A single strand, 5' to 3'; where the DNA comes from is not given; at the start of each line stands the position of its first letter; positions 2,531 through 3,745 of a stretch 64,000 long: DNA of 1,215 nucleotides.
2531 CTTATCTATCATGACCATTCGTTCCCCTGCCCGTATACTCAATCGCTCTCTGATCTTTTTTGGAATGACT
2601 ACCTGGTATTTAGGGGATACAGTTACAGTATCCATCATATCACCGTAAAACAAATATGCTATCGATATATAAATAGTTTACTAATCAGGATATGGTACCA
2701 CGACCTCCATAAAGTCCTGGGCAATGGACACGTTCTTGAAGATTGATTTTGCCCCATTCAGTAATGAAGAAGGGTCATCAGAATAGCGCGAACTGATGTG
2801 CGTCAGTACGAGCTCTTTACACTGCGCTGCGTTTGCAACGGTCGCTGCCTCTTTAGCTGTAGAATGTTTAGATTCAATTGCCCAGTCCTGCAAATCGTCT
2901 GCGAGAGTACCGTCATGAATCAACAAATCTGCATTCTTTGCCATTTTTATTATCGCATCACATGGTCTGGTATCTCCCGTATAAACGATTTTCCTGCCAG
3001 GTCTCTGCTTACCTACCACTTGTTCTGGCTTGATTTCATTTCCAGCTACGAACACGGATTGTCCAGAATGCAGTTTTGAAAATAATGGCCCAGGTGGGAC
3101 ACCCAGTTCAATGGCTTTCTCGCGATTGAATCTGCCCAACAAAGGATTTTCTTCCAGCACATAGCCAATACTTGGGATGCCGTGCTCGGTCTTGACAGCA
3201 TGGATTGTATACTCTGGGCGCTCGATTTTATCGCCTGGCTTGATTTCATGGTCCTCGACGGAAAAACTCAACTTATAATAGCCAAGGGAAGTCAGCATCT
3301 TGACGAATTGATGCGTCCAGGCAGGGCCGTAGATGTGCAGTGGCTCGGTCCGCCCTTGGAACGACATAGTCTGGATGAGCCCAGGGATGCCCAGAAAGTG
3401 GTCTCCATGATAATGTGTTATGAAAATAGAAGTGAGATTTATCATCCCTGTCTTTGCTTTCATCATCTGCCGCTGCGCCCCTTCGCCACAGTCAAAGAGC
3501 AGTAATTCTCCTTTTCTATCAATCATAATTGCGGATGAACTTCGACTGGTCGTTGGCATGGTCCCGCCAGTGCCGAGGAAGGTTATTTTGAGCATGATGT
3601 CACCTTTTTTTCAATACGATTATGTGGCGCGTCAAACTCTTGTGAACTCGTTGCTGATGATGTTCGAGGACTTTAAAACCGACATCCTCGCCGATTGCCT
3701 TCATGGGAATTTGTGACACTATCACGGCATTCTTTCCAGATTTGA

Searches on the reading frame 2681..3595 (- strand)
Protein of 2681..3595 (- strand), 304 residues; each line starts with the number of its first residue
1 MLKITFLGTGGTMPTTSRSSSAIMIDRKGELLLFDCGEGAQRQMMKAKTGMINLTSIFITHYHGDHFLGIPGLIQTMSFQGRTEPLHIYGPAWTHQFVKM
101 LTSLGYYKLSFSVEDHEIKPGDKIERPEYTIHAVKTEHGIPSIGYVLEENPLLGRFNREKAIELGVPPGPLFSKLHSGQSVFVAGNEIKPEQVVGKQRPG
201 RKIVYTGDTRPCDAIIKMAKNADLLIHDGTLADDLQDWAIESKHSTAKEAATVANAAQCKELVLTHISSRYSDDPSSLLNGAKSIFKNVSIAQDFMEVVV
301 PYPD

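Call 89: find_encoding_contigs(protein=window:2681-3595:-, flank=10000, max_places=4)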
Protein window:2681-3595:- (304 aa): 7 contigs read that carry it; 4 places shown.
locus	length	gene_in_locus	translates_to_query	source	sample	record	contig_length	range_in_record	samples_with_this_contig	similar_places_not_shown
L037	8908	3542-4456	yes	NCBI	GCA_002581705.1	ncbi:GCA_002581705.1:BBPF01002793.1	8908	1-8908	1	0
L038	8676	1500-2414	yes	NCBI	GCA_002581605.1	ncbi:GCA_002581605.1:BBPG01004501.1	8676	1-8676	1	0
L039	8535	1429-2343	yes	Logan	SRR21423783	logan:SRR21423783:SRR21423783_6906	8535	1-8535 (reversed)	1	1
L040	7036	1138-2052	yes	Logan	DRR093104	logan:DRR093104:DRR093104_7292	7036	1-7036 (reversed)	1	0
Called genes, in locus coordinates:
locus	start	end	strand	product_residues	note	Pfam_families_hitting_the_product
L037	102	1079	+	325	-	PF00296:Bac_luciferase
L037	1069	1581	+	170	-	PF01467:CTP_transf_like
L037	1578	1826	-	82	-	PF01035:DNA_binding_1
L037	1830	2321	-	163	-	PF00352:TBP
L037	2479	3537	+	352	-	-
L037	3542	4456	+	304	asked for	PF23023:Anti-Pycsar_Apyc1, PF00753:Lactamase_B, PF13691:Lactamase_B_4 (weak), PF12706:Lactamase_B_2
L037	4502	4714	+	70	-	PF04014:MazE_antitoxin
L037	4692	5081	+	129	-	PF01850:PIN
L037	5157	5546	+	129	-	-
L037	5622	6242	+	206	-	PF01769:MgtE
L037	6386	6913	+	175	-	PF01769:MgtE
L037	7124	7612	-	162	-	-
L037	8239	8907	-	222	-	?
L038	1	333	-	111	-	?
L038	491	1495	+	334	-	PF01170:UPF0020, PF01555:N6_N4_Mtase (faint), PF13847:Methyltransf_31 (weak), PF08241:Methyltransf_11 (weak), PF13649:Methyltransf_25 (weak)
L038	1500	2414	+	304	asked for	PF23023:Anti-Pycsar_Apyc1, PF00753:Lactamase_B, PF13691:Lactamase_B_4 (weak), PF12706:Lactamase_B_2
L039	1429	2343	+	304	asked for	PF23023:Anti-Pycsar_Apyc1, PF00753:Lactamase_B, PF13691:Lactamase_B_4 (weak), PF12706:Lactamase_B_2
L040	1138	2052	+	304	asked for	PF23023:Anti-Pycsar_Apyc1, PF00753:Lactamase_B, PF13691:Lactamase_B_4 (weak), PF12706:Lactamase_B_2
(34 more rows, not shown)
